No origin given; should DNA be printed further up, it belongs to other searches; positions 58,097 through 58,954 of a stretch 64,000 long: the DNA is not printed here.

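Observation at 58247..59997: Overlapping ABC-type ATPase + TOPRIM-like (DUF4276-type) gene pair in an AT-rich insert: candidate uncharacterised OLD/PARIS-like defence module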

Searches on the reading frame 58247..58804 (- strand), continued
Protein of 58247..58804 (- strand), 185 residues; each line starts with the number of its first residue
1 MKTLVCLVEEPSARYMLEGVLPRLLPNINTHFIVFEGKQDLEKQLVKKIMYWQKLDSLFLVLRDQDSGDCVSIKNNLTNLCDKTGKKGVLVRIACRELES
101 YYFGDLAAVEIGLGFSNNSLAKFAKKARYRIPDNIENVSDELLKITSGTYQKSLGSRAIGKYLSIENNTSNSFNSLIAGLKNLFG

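Call 55: search_protein_representatives(protein=window:58247-58804:-)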
Query: 185 residues. Proteins with E-value up to 0.001 (for the whole library): 1041; up to 1e-10: 576; up to 1e-30: 75. The best 150 are listed.
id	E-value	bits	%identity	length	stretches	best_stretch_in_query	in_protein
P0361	1.1e-53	198.1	59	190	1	1-183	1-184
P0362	1.5e-46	174.9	52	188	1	4-183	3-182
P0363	2.3e-46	174.2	50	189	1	1-183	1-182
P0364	1.5e-45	171.6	51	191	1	2-183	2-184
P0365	4.6e-45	170.0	49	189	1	1-183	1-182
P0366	1.2e-43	165.4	50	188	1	2-185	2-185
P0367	1.3e-43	165.2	47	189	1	2-183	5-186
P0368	1.7e-43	164.9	50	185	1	4-184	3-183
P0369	2.2e-43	164.5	49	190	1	4-183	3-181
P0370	1.2e-42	162.2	49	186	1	1-180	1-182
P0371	1.4e-42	161.9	47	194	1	1-184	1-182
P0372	3.6e-42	160.6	47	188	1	2-185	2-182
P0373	4.4e-42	160.3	56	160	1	1-149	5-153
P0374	6.0e-42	159.9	49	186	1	1-182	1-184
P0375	1.2e-41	158.8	51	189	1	1-183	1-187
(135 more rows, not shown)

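Call 57: get_annotated_region(hit=H6, flank=8000)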
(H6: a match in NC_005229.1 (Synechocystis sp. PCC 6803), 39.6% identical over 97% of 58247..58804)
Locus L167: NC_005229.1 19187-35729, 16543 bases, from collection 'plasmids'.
description: Synechocystis sp. PCC 6803 plasmid pSYSM, complete sequence
organism: Synechocystis sp. PCC 6803 (NCBI taxid 1148)
taxonomy: Bacteria; Cyanobacteriota; Cyanophyceae; Synechococcales; Merismopediaceae; Synechocystis; Synechocystis sp. PCC 6803
host: -; source: -; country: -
typing (MOB-suite, as given by PLSDB): non-mobilizable
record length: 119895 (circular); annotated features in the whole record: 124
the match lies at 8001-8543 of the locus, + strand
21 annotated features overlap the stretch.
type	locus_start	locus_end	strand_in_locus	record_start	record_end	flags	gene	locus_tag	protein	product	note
CDS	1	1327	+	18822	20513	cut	-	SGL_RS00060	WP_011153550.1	hypothetical protein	-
CDS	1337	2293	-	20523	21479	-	-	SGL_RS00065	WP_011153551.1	LAGLIDADG endonuclease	-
CDS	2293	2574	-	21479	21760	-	-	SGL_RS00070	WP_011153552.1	hypothetical protein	-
CDS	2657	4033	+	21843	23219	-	-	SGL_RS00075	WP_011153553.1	HNH endonuclease domain-containing protein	-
CDS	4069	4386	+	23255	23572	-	-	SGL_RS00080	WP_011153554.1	nucleotidyltransferase domain-containing protein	-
CDS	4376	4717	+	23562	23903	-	-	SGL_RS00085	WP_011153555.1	DUF86 domain-containing protein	-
CDS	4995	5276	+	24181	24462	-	-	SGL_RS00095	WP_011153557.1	type II toxin-antitoxin system RelE/ParE family toxin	-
CDS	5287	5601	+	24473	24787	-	-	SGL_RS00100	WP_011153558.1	HigA family addiction module antitoxin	-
CDS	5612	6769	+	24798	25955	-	-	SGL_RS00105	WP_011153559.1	cysteine desulfurase family protein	-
CDS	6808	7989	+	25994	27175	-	-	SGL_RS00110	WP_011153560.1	AAA family ATPase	-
CDS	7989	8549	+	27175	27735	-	-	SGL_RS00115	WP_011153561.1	DUF4276 family protein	-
CDS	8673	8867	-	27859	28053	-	-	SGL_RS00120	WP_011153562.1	DUF433 domain-containing protein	-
CDS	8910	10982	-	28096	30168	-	-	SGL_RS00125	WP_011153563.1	DNA phosphorothioation-associated putative methyltransferase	-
CDS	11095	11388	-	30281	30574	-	-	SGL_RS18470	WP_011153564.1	HNH endonuclease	-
CDS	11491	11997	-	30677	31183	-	-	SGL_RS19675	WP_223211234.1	hypothetical protein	-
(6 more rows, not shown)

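Call 58: search_protein_families(library=padloc, alignment_id=A3, max_evalue=1e-15)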
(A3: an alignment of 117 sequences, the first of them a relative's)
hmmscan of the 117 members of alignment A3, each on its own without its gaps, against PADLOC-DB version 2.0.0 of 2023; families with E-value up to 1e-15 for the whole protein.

A. member 1, L003:4480-6882:+ (801 aa): 0 families

B. families by the number of members that match (of 117 scanned): 185 families (the first 25 are shown)
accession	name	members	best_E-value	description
PDLC00661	HmaB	12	0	DNA-adenine methylase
PDLC00660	HmaB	12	0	DNA-adenine methylase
PDLC03352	MTase_II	7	1.2e-33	Type II methyltransferase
PDLC03233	MTase_II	6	2.5e-33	Type II methyltransferase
PDLC02189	DUF1156_MTase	5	2.9e-26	-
PDLC04134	mad2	4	8.8e-47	mads_2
PDLC03021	MTase_I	3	5e-158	Type I methyltransferase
PDLC03025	MTase_I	3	7.6e-113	Type I methyltransferase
PDLC03036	MTase_I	3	9.4e-78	Type I methyltransferase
PDLC03026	MTase_I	3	5.1e-70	Type I methyltransferase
PDLC03022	MTase_I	3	1.7e-30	Type I methyltransferase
PDLC03031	MTase_I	3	6.2e-30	Type I methyltransferase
PDLC03029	MTase_I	3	2.1e-26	Type I methyltransferase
PDLC03240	MTase_II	3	1.1e-23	Type II methyltransferase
PDLC03035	MTase_I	3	3.1e-23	Type I methyltransferase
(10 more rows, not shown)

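Call 59: search_protein_families(library=padloc, alignment_id=A4, max_evalue=1e-15)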
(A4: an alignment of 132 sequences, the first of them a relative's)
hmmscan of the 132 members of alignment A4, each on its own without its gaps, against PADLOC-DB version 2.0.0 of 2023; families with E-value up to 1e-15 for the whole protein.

A. member 1, L003:11241-13883:+ (881 aa): 0 families

B. families by the number of members that match (of 132 scanned): 231 families (the first 25 are shown)
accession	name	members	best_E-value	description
PDLC02193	PLD_Helicase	7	0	-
PDLC00659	HmaA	7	6.2e-103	SNF2 helicase / DEAD-box helicase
PDLC02500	BrxHI|BrxHII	7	9.5e-99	BrxHI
PDLC02504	BrxHI|BrxHII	7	5.4e-82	BrxHII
PDLC02621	DrmD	7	4.7e-77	DrmD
PDLC02634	DrmD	7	2.7e-72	DrmD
PDLC02623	DrmD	7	2.5e-70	DrmD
PDLC02620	DrmD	7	3.5e-70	DrmD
PDLC02619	DrmD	7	3.3e-58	DrmD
PDLC02840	DpdE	7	5.2e-52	DpdE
PDLC02843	DpdE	7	2e-51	DpdE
PDLC02572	DrmA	7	9.6e-51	DrmA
PDLC02632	DrmD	7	1.8e-45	DrmD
PDLC02633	DrmD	7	1.6e-44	DrmD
PDLC02624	DrmD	7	3.3e-32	DrmD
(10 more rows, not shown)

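Call 69: fold_search(model_id=the predicted structure, library=viral)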
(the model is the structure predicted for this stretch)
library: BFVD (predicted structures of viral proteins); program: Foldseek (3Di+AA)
matches with E <= 10: 755; with E <= 0.001: 0
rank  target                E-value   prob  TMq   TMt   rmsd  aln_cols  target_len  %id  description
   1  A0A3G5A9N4            3.1e-03  0.90  0.35  0.16  11.2       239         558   10  Uncharacterized protein [Hyperionvirus sp.]
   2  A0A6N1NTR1            8.4e-03  0.91  0.40  0.14  10.4       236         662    8  Uncharacterized protein [Tupanvirus soda lake]
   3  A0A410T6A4            3.5e-02  0.47  0.33  0.24  12.0       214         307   14  (no name in the UniProt tables at hand)
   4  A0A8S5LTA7            3.8e-02  0.97  0.55  0.49   7.7       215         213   10  RloB-like protein [Myoviridae sp. ct25F5]
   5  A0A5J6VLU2            3.8e-02  0.54  0.34  0.26  11.9       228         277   13  Alpha/beta hydrolase family protein [Megaviridae environmental sample]
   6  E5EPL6                4.5e-02  0.16  0.24  0.22  13.6       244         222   11  Conserved hypothetical phage protein [Acinetobacter phage Acj9]
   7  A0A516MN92            6.0e-02  0.20  0.25  0.14  13.2       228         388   15  (no name in the UniProt tables at hand)
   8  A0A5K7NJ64            6.7e-02  0.75  0.46  0.36  10.8       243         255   10  Hydrolase [Rothia phage Spartoi]
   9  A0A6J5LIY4            6.7e-02  0.18  0.25  0.17  15.8       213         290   14  Uncharacterized protein [uncultured Caudovirales phage]
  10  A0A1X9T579            7.1e-02  0.16  0.23  0.14  19.0       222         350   14  Sulfotransferase domain-containing protein [Ranid herpesvirus 3]
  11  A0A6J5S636            7.5e-02  0.25  0.27  0.30  14.6       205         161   14  Uncharacterized protein [uncultured Caudovirales phage]
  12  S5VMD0                8.5e-02  0.57  0.31  0.36  13.3       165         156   12  Uncharacterized protein [Pseudomonas phage PaBG]
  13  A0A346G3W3            9.0e-02  0.18  0.26  0.19  15.4       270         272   10  (no name in the UniProt tables at hand)
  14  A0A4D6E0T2            1.1e-01  0.23  0.28  0.12  17.1       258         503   11  (no name in the UniProt tables at hand)
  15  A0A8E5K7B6            1.1e-01  0.41  0.31  0.11  10.2       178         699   13  (no name in the UniProt tables at hand)
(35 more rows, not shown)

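Call 85: search_solved_structures(query=A7, max_evalue=10, show_alignments=3)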
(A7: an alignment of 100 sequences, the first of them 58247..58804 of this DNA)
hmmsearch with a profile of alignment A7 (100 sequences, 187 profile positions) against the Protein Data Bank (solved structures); distinct sequences matched with E-value up to 10: 3.
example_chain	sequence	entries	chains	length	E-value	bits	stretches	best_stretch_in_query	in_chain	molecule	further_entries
5cwb_A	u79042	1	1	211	0.23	14.3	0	152-185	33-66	Designed helical repeat protein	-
7qca_SFF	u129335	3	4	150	0.69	12.7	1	110-150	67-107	Ubiquitin/40s ribosomal protein S27a fusion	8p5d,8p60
4j29_A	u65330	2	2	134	1.9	11.2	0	46-80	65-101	Engineered Protein OR258 | DE NOVO DESIGNED PROTEIN OR258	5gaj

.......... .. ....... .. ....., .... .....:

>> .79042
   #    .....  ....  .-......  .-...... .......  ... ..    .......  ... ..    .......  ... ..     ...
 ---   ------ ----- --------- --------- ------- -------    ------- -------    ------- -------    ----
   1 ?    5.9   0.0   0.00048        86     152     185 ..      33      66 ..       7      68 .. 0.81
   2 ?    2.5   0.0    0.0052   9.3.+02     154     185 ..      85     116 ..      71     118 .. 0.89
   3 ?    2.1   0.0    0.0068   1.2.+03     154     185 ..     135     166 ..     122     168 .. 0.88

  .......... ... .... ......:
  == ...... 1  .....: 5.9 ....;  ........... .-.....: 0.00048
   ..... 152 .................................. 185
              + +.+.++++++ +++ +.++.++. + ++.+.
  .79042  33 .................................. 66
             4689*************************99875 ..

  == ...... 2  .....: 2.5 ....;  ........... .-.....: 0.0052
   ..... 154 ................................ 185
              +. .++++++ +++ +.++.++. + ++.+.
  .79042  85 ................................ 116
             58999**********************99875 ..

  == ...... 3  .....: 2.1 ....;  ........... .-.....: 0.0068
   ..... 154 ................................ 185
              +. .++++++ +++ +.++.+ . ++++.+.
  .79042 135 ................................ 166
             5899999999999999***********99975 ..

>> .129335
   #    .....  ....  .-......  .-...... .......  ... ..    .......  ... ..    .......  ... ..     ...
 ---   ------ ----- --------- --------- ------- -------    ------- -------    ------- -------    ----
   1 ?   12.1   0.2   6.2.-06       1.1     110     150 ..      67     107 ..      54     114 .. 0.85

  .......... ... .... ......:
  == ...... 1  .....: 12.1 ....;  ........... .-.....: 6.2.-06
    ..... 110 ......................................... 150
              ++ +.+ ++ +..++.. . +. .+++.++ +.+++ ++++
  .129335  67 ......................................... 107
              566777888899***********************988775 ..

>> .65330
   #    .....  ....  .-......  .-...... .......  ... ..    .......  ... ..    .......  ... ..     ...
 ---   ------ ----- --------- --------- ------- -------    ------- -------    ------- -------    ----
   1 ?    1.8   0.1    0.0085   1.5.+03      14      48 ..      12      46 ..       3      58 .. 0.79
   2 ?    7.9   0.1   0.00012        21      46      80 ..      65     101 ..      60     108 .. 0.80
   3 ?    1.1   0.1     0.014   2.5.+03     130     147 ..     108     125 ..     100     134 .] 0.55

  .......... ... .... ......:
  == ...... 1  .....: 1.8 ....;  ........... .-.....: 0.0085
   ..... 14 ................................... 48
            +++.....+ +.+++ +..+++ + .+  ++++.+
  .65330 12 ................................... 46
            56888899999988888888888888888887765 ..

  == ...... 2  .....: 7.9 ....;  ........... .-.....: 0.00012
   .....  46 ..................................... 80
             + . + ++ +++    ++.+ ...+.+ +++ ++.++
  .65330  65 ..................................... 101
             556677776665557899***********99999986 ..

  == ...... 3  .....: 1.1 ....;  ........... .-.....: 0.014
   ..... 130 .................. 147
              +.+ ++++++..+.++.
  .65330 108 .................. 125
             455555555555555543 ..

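Call 94: find_related_loci(query=A1, collection=viral_contigs, flank=6000)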
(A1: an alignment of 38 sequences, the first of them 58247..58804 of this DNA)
Query A1 (185 aa) in viral_contigs; peptide patterns used: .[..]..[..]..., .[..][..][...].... (x = any residue, [..] = any of these).
32 stretches matched a pattern; 1 encode a relative of the query (tblastn E <= 1e-3); 1 distinct loci.
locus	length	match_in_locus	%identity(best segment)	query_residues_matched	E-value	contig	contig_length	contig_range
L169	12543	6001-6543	50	1-182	1e-53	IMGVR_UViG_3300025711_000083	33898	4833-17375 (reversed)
